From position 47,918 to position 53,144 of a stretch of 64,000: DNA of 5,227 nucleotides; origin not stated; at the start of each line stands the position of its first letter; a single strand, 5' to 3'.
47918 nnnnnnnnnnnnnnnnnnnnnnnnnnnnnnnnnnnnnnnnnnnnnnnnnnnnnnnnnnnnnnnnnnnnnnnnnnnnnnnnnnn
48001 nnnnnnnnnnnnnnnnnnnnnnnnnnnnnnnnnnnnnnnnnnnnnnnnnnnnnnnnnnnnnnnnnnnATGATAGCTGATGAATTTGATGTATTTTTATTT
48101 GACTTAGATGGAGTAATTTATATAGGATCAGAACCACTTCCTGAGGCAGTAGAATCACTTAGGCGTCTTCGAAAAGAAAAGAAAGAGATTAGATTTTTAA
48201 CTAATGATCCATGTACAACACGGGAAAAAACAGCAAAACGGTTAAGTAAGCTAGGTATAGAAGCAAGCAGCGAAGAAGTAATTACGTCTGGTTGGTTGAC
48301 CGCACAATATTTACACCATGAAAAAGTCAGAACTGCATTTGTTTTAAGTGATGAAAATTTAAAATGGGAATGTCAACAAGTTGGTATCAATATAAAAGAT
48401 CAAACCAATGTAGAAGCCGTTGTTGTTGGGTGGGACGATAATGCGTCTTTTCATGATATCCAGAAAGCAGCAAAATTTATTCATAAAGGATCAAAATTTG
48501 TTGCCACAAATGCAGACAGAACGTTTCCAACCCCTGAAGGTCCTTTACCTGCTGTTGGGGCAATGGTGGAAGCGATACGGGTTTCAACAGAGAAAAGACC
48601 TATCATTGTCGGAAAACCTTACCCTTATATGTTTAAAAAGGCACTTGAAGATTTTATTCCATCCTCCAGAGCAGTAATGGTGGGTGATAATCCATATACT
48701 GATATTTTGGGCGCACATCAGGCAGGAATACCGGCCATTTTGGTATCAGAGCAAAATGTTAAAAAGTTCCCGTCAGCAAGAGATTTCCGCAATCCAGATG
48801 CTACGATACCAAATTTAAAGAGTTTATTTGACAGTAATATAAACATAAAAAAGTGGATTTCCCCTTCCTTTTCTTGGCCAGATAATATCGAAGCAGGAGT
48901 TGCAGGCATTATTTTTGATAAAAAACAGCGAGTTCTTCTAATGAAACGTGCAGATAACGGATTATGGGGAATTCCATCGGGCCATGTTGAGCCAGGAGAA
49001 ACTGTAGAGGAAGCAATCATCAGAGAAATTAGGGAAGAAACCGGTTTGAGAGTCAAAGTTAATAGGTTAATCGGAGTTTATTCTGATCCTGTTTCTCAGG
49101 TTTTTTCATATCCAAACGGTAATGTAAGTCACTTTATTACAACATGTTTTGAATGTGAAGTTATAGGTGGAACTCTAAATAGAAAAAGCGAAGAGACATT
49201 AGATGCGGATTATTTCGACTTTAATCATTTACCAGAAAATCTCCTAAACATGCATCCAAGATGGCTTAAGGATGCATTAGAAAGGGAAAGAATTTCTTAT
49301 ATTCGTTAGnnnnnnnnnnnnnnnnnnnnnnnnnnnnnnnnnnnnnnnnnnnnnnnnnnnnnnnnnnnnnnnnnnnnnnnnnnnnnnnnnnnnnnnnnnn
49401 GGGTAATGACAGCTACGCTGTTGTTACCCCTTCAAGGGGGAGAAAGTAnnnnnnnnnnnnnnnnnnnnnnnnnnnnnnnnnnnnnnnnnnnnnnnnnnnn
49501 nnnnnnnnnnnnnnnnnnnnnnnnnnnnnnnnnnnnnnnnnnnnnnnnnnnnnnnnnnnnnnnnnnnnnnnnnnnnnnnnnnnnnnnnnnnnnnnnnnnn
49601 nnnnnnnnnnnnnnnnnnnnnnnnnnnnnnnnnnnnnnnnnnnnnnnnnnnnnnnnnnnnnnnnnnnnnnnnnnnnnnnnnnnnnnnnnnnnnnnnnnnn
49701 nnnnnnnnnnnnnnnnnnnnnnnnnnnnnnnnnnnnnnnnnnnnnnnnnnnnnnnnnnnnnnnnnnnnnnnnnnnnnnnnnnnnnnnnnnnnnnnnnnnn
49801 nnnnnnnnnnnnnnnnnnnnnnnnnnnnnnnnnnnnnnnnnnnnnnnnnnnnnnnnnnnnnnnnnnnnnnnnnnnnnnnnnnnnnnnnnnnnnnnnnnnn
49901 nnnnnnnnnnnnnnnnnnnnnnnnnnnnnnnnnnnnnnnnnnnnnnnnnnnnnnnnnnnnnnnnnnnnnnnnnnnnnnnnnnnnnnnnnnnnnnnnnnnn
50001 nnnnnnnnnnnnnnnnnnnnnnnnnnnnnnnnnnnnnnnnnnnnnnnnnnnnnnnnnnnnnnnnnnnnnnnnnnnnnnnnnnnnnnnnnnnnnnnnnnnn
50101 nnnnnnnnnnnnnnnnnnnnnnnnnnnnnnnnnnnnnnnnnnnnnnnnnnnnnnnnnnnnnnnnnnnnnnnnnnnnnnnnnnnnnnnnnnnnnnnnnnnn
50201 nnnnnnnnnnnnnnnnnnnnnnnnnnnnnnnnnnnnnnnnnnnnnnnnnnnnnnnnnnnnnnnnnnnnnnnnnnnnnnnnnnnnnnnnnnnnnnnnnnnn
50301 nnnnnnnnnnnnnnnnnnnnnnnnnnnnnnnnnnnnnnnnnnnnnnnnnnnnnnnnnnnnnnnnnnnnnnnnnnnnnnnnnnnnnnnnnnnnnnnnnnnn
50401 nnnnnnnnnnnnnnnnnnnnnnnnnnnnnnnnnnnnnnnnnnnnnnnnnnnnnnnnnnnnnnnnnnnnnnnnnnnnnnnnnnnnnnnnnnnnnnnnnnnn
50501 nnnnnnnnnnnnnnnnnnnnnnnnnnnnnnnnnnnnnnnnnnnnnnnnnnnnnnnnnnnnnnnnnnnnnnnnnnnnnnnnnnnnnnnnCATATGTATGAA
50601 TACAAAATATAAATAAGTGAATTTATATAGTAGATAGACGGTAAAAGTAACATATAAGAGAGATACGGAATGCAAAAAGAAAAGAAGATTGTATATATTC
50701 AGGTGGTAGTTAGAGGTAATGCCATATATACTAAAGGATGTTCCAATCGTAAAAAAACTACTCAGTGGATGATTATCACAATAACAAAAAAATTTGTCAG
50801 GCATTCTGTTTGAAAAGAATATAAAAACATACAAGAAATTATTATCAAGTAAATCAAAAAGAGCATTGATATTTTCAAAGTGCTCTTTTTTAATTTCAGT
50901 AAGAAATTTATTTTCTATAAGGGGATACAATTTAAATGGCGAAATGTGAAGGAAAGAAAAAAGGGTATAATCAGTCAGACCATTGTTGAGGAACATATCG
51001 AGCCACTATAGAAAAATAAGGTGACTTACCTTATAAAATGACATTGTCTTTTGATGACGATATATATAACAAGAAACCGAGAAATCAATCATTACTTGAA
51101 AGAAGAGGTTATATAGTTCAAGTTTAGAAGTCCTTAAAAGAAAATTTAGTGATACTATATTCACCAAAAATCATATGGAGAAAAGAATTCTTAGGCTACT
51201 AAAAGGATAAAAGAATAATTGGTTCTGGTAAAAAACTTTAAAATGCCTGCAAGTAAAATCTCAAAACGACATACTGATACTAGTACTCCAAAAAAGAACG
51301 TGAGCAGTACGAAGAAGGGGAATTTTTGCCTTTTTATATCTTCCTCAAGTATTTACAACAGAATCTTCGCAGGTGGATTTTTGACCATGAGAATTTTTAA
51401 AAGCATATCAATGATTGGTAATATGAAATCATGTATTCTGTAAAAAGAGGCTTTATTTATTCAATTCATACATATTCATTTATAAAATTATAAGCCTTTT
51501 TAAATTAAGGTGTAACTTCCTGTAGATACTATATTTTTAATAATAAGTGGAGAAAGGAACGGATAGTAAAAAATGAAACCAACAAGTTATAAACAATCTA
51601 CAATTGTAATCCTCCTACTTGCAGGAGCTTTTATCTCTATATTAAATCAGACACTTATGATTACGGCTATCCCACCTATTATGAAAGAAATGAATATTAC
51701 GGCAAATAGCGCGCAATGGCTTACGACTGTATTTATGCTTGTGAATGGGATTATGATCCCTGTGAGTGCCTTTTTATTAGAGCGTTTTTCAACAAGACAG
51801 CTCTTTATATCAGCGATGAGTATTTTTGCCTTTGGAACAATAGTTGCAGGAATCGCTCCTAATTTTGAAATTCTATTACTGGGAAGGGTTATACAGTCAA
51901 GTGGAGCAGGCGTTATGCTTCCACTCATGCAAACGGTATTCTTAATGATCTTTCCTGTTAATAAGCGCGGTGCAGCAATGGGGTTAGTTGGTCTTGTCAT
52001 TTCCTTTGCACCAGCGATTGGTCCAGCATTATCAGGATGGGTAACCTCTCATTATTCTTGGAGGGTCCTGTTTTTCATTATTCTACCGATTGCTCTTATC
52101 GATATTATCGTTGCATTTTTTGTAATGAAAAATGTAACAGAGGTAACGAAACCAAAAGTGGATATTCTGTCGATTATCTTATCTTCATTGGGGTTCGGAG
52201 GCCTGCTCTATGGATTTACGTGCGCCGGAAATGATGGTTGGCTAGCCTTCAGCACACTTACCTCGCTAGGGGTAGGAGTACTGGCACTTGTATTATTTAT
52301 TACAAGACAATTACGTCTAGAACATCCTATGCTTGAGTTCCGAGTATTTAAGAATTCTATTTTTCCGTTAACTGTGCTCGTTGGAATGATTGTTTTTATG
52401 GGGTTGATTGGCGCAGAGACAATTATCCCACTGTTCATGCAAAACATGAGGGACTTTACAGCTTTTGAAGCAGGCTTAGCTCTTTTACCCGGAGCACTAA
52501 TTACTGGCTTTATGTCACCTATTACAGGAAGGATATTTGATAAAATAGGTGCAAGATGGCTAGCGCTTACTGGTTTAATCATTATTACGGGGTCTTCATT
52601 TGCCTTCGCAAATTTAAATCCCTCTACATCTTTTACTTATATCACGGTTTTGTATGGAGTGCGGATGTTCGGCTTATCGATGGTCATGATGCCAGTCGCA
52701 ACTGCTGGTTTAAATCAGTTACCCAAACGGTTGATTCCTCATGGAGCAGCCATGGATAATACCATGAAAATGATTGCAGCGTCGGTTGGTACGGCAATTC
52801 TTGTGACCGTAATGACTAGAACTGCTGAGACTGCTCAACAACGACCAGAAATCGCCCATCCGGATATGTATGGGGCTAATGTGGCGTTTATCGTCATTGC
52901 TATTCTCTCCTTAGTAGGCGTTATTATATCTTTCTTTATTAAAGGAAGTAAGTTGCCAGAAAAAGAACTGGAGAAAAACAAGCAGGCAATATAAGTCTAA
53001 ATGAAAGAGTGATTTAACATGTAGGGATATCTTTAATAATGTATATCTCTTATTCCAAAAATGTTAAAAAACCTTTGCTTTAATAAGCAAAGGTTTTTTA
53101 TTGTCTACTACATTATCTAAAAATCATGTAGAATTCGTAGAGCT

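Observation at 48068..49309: HAD-IIA phosphatase fused to a NUDIX hydrolase as a candidate self-immunity enzyme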

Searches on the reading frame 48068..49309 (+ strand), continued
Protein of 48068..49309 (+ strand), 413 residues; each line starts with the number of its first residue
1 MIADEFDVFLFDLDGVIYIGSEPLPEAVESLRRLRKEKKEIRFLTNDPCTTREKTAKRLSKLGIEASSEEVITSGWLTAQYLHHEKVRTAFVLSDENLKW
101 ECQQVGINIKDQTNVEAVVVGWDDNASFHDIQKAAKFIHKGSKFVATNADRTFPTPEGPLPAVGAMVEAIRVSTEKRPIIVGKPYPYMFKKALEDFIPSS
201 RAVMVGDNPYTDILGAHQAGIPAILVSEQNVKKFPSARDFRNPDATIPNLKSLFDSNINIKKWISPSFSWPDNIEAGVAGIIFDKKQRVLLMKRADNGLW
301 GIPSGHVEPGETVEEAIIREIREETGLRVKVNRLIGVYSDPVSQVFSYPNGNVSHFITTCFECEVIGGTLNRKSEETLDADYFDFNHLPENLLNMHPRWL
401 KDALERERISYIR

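Call 35: search_solved_structures(query=window:48068-49306:+, max_evalue=0.00001)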
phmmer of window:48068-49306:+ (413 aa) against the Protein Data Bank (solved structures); distinct sequences matched with E-value up to 0.00001: 62 (the best 60 are shown).
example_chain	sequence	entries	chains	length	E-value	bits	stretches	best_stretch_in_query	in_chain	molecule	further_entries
1vjr_A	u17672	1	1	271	2.3e-36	128.8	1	2-252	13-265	4-nitrophenylphosphatase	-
1pw5_A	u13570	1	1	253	5.8e-36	127.4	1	3-249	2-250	nagD protein, putative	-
1zjj_A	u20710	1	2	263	4.2e-34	121.3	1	9-255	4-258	hypothetical protein PH1952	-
3pdw_A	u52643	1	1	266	1.2e-33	119.9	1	6-250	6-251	Uncharacterized hydrolase yutF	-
1yv9_A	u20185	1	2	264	9.2e-33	116.9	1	5-228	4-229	hydrolase, haloacid dehalogenase family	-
4i9f_A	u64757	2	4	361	6.3e-32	114.1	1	2-277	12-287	Glycerol 3-phosphate phosphatase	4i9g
3epr_A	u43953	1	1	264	9e-32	113.6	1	8-227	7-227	Hydrolase, haloacid dehalogenase-like family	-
3qgm_A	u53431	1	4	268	9.1e-32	113.6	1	9-227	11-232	p-nitrophenyl phosphatase (Pho2)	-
4jdp_A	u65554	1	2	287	1.1e-31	113.3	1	9-227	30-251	p-nitrophenyl phosphatase (Pho2)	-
4o8c_A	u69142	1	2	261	2e-31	112.5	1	6-240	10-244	Thermostable NPPase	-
4ift_A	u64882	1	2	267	3e-31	111.9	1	6-240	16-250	Thermostable NPPase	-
4ig4_A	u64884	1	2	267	3.6e-31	111.7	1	6-240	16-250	Thermostable NPPase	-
4kn8_A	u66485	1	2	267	4.1e-31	111.5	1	6-240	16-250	Thermostable NPPase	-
1wvi_A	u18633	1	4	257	1.7e-30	109.4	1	8-229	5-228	putative phosphatases involved in N-acetyl-glucosamine catabolism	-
1ys9_A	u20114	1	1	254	1e-29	106.8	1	8-228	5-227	Protein SPy1043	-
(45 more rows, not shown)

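Call 58: predict_structure(alignment_id=A1)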
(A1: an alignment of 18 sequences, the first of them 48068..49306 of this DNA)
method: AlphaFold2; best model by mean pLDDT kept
length: 413 residues; sequences in the alignment: 18
mean_pLDDT: 87.6   pTM: 0.79
mean pLDDT of the five models: 87.6, 87.6, 84.8, 83.4, 81.0
residues with pLDDT >= 90: 232; 70-90: 158; 50-70: 12; < 50: 11
segments of 3 or more residues with pLDDT < 50: 151-161
pLDDT, mean of each block of 10 residues (from residue 1): 93 89 93 97 90 94 95 94 95 87 91 85 75 91 81 43 71 86 91 92 93 92 90 77 92 90 79 88 94 89 91 94 94 92 81 88 95 89 91 83 82 78
secondary structure, 60 per line:
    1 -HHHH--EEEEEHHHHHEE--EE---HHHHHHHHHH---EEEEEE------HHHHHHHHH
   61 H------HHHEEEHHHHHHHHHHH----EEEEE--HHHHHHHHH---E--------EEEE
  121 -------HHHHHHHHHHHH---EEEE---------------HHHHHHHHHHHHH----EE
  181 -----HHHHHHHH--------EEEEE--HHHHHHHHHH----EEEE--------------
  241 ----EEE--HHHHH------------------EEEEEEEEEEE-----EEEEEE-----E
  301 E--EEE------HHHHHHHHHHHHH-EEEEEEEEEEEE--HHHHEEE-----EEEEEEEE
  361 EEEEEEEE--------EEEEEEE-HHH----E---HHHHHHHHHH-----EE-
elements in order: H2-5 E8-12 H13-17 H27-36 E40-45 H52-61 E71-73 H74-84 E89-93 H96-104 E117-120 H128-139 E143-146 H162-174 H186-193 E202-206 H209-218 E223-226 E245-247 H250-254 E273-283 E289-294 E304-306 H313-325 E327-338 H341-344 E345-347 E353-368 E377-383 H396-405

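Call 61: fold_search(model_id=the predicted structure, library=pdb)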
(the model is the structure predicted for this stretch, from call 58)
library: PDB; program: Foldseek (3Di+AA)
matches with E <= 10: 1566; with E <= 0.001: 583
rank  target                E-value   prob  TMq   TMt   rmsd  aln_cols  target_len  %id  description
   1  4i9g_A                2.8e-22  1.00  0.55  0.69   2.5       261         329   34  Crystal structure of glycerol phosphate phosphatase Rv1692 from Mycobacterium tuberculosis in complex with magnesium (released 2013-07-10)
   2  4i9f_A                7.7e-22  1.00  0.56  0.68   9.8       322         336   29  Crystal structure of glycerol phosphate phosphatase Rv1692 from Mycobacterium tuberculosis in complex with calcium (released 2013-07-10)
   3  4i9g_B                8.2e-22  1.00  0.56  0.70   2.4       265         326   33  Crystal structure of glycerol phosphate phosphatase Rv1692 from Mycobacterium tuberculosis in complex with magnesium (released 2013-07-10)
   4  4i9f_B                2.4e-21  1.00  0.54  0.64   2.5       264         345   33  Crystal structure of glycerol phosphate phosphatase Rv1692 from Mycobacterium tuberculosis in complex with calcium (released 2013-07-10)
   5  1vjr                  4.4e-20  1.00  0.56  0.87   2.9       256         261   32  Crystal structure of 4-nitrophenylphosphatase (TM1742) from Thermotoga maritima at 2.40 A resolution (released 2004-03-30)
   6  3epr                  6.2e-20  1.00  0.55  0.86   2.4       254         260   30  Crystal structure of putative HAD superfamily hydrolase from Streptococcus agalactiae. (released 2008-11-04)
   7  2c4n                  7.0e-20  1.00  0.54  0.87   2.3       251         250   30  NagD from E.coli K-12 strain (released 2006-01-26)
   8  1pw5                  7.0e-20  1.00  0.55  0.88   2.3       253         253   31  putative nagD protein (released 2004-03-02)
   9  1wvi_A                7.0e-20  1.00  0.54  0.86   2.5       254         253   31  Crystal structure of putative phosphatase from Streptococcus mutans UA159 (released 2004-12-28)
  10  4bx0                  8.2e-20  1.00  0.55  0.78   3.3       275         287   27  Crystal Structure of a Monomeric Variant of murine Chronophin (Pyridoxal Phosphate phosphatase) (released 2013-12-25)
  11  2p69                  2.3e-19  1.00  0.56  0.80   2.7       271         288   28  Crystal Structure of Human Pyridoxal Phosphate Phosphatase with PLP (released 2007-04-03)
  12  1yv9_A                2.4e-19  1.00  0.55  0.87   2.0       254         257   30  Crystal structure of a HAD-like phosphatase from Enterococcus faecalis V583 (released 2005-03-15)
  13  8s8a                  2.5e-19  1.00  0.56  0.77   3.2       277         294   28  Human pyridoxal phosphatase in complex with 7,8-dihydroxyflavone without phosphate (released 2024-06-12)
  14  7po7_F                4.7e-19  1.00  0.56  0.74   2.8       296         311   28  Phosphoglycolate phosphatase from Mus musculus (released 2022-12-21)
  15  1zjj_A                5.0e-19  1.00  0.56  0.86   2.7       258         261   34  Crystal structure of hypothetical protein PH1952 from Pyrococcus horikoshii OT3 (released 2006-04-29)
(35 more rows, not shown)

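Call 62: list_cluster_members(proteins=[P0032, L030:8001-9239:+])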
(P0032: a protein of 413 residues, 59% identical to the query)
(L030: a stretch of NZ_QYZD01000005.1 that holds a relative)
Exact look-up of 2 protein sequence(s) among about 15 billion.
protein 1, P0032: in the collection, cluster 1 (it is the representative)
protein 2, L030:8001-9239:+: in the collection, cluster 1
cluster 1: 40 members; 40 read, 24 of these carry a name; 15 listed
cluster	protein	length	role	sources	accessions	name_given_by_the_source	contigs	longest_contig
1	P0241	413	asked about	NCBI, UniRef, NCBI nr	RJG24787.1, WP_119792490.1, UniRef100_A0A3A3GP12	HAD-IIA family hydrolase [Paenibacillus thiaminolyticus] | HAD-IIA family hydrolase n=1 Tax=Paenibacillus thiaminolyticus TaxID=49283 ...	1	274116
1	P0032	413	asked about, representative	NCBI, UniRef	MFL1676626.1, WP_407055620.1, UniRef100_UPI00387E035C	HAD-IIA family hydrolase [Paenibacillus dendritiformis] | HAD-IIA family hydrolase n=1 Tax=Paenibacillus dendritiformis TaxID=130049 ...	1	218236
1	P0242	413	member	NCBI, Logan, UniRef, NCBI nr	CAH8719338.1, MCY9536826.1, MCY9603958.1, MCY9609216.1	HAD-IIA family hydrolase [Paenibacillus thiaminolyticus] | HAD-IIA family hydrolase n=1 Tax=Paenibacillus thiaminolyticus TaxID=49283 ...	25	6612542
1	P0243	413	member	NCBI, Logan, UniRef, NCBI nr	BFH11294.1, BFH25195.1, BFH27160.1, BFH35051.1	HAD-IIA family hydrolase [Paenibacillus melissococcoides] | HAD-IIA family hydrolase n=1 Tax=Paenibacillus melissococcoides TaxID=2912268 ... | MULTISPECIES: HAD-IIA family hydrolase [Paenibacillus]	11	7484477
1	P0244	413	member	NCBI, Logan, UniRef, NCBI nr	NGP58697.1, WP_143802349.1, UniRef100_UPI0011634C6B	HAD-IIA family hydrolase [Paenibacillus thiaminolyticus] | HAD-IIA family hydrolase n=1 Tax=Paenibacillus thiaminolyticus TaxID=49283 ...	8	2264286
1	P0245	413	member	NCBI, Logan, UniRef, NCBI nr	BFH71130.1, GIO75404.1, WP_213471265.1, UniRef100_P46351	hypothetical protein J27TS7_49180 [Paenibacillus dendritiformis] | Uncharacterized 45.4 kDa protein in thiaminase I 5'region n=1 Tax=Paenibacillus ... | HAD-IIA family hydrolase [Paenibacillus dendritiformis]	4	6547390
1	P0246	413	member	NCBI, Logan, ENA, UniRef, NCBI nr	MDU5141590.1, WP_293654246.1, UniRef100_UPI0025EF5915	MAG: HAD-IIA family hydrolase [Paenibacillus dendritiformis] | HAD-IIA family hydrolase n=1 Tax=uncultured Paenibacillus sp. TaxID=227322 ... | HAD-IIA family hydrolase [uncultured Paenibacillus sp.]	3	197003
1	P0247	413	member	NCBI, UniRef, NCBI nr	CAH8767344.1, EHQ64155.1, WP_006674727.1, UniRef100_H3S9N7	HAD-IIA family hydrolase [Paenibacillus dendritiformis] | Nudix hydrolase domain-containing protein n=1 Tax=Paenibacillus dendritiformis C454 ...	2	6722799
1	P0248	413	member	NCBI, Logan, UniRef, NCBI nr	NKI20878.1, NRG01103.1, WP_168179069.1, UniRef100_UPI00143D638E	HAD-IIA family hydrolase [Paenibacillus dendritiformis] | HAD-IIA family hydrolase n=1 Tax=Paenibacillus dendritiformis TaxID=130049 ...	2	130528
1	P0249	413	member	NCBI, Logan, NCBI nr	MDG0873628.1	HAD-IIA family hydrolase [Paenibacillus thiaminolyticus]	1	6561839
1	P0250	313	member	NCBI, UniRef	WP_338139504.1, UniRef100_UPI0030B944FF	HAD-IIA family hydrolase [Paenibacillus thiaminolyticus] | HAD-IIA family hydrolase n=1 Tax=Paenibacillus thiaminolyticus TaxID=49283 ...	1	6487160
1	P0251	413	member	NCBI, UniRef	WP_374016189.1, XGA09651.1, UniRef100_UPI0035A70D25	HAD-IIA family hydrolase [Paenibacillus thiaminolyticus] | HAD-IIA family hydrolase n=1 Tax=Paenibacillus thiaminolyticus TaxID=49283 ...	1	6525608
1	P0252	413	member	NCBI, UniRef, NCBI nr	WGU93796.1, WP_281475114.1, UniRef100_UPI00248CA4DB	HAD-IIA family hydrolase [Paenibacillus dendritiformis] | HAD-IIA family hydrolase n=1 Tax=Paenibacillus dendritiformis TaxID=130049 ...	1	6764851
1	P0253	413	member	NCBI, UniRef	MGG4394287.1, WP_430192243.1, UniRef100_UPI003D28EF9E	HAD-IIA family hydrolase [Paenibacillus thiaminolyticus] | HAD-IIA family hydrolase n=1 Tax=Paenibacillus thiaminolyticus TaxID=49283 ...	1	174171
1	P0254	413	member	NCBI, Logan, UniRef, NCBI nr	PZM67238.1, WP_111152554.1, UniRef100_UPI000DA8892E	HAD-IIA family hydrolase [Paenibacillus dendritiformis] | HAD-IIA family hydrolase n=1 Tax=Paenibacillus dendritiformis TaxID=130049 ...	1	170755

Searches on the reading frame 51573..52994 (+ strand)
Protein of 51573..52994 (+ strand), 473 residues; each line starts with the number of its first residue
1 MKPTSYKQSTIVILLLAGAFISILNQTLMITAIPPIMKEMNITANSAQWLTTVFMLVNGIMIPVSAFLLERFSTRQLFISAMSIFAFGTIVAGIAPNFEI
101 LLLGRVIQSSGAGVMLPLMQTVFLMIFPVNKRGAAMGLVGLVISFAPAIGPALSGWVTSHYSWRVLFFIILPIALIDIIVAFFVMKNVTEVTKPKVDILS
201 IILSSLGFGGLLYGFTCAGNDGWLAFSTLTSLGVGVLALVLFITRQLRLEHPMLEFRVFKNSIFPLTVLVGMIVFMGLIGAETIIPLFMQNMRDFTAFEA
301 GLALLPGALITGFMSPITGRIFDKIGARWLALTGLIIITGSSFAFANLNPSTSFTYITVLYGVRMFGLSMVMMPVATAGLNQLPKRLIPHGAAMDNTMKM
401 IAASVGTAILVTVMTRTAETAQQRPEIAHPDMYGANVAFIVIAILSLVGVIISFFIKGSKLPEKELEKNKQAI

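Call 3: search_protein_families(library=pfam, proteins=[window:51573-52994:+], max_evalue=0.01)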
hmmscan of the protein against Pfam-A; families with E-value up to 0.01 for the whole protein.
window:51573-52994:+ (473 aa): 2 families
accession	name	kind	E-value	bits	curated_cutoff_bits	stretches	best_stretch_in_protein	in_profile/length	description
PF07690.21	MFS_1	-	9.5e-53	179.8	33.4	1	15-407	1-347/347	Major Facilitator Superfamily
PF00083.30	Sugar_tr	-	0.0029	17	22.3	1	51-184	52-191/452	Sugar (and other) transporter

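Call 4: search_protein_families(library=ncbifam, proteins=[window:51573-52994:+], max_evalue=0.01)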
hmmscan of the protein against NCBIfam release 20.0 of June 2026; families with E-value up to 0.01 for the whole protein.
window:51573-52994:+ (473 aa): 55 families (the best 25 are shown)
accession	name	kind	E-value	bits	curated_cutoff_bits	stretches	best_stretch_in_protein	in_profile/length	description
NF000060.1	MFS_efflux_LmrB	exception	2.5e-117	392.7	800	1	5-460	12-476/479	lincomycin efflux MFS transporter Lmr(B)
TIGR00711.1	efflux_EmrB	subfamily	2.9e-112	375.9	230.2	1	12-423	4-418/485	DHA2 family efflux MFS transporter permease subunit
NF000391.1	EmrB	exception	2.5e-51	174.9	925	1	10-417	11-421/501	multidrug efflux MFS transporter permease subunit EmrB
NF000218.1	FexA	exception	1.9e-36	125.7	900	1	17-415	28-430/475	chloramphenicol/florfenicol efflux MFS transporter FexA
NF007799.0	PRK10504.1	subfamily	1e-33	117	426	1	15-447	15-448/471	multidrug transporter subunit MdtD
NF040895.2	MFS_effux_SdrM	equivalog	4.7e-33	115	550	1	7-418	3-408/441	multidrug efflux MFS transporter SdrM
NF040856.1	FexB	exception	4.2e-32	111.6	950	1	22-457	22-463/469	chloramphenicol/florfenicol efflux MFS transporter FexB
NF011571.1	PRK14995.1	subfamily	5.1e-32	111.3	701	1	11-422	8-419/493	SmvA family efflux MFS transporter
NF012180.1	tet_MFS_43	exception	1.6e-29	103.3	999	1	15-453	25-468/484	tetracycline efflux MFS transporter Tet(43)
NF012185.0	tet_MFS_L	exception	3.6e-29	102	925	1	6-416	5-410/457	tetracycline efflux MFS transporter Tet(L)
NF000025.1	MFS_efflux_tcmA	exception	4e-29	101.8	999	1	16-416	32-433/538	tetracenomycin C efflux MFS transporter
NF012175.1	tet_MFS_L_K_45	equivalog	8.5e-29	100.6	650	1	12-448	2-428/444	Tet(L)/Tet(K)/Tet(45) family tetracycline efflux MFS transporter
NF033896.2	MFS_LfrA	equivalog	2.2e-23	82.6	825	1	11-430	22-440/504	efflux MFS transporter LfrA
NF012184.0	tet_MFS_45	exception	5.2e-23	81.7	975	1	7-433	11-427/458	tetracycline efflux MFS transporter Tet(45)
NF000031.1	MFS_efflux_LmrA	exception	1.8e-22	79.7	850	1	10-376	32-397/484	lincomycin efflux MFS transporter Lmr(A)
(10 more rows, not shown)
